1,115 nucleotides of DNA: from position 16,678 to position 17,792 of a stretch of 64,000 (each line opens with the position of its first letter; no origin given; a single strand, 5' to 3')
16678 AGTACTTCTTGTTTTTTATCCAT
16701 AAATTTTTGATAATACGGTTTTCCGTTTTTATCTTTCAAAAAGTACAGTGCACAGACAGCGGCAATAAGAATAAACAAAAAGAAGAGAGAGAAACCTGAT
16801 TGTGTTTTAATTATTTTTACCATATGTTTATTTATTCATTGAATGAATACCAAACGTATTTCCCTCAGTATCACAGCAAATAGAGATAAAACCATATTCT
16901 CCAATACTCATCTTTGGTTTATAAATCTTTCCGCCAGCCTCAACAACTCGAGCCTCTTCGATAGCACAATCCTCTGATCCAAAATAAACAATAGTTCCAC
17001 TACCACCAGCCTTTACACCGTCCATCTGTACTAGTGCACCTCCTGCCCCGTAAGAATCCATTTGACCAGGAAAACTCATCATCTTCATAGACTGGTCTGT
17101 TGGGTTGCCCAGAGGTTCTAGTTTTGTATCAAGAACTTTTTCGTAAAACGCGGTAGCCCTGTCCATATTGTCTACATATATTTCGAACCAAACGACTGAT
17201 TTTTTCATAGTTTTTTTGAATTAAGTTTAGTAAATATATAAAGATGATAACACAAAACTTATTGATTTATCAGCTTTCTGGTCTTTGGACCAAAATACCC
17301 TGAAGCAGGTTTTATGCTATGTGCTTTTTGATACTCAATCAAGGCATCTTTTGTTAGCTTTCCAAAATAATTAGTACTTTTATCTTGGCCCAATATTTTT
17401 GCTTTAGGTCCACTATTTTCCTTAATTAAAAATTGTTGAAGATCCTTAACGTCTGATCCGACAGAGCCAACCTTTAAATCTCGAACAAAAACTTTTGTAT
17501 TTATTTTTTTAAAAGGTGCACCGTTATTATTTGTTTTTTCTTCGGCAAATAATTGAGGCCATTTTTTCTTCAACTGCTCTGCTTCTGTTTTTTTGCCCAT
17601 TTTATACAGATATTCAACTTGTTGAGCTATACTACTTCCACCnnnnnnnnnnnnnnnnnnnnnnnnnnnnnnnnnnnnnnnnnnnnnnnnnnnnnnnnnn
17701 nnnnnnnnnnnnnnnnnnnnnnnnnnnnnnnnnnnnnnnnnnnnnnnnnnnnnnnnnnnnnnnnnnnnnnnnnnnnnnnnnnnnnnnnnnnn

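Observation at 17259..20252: Roughly 1000-aa surface protein combining a canonical C-type lectin domain with Ig-like and FN3 domains and a peptidoglycan-binding anchor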

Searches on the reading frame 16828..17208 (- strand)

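Call 23: search_protein_families(library=pfam, proteins=[window:16828-17208:-], max_evalue=0.001)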
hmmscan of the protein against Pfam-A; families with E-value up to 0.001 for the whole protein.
window:16828-17208:- (126 aa): 2 families
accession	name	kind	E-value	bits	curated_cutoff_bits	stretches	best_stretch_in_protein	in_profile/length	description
PF00903.31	Glyoxalase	-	3.1e-06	28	20.6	1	6-119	3-119/121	Glyoxalase/Bleomycin resistance protein/Dioxygenase superfamily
PF22677.2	Ble-like_N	-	0.0009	19.4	24.5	0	5-26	2-23/41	Bleomycin resistance protein-like N-terminal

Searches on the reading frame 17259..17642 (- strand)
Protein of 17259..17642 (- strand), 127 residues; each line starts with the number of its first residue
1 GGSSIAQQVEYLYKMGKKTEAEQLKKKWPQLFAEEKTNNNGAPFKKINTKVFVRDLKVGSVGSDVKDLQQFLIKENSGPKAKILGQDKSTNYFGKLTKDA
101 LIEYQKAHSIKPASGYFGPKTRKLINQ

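Call 14: search_protein_families(library=pfam, proteins=[window:17259-17642:-], max_evalue=10)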
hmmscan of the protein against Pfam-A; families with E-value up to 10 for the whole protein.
window:17259-17642:- (127 aa): 1 family
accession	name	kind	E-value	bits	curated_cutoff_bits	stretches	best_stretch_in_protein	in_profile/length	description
PF01471.23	PG_binding_1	-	9.3e-09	35.8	23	1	62-124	2-56/57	Putative peptidoglycan binding domain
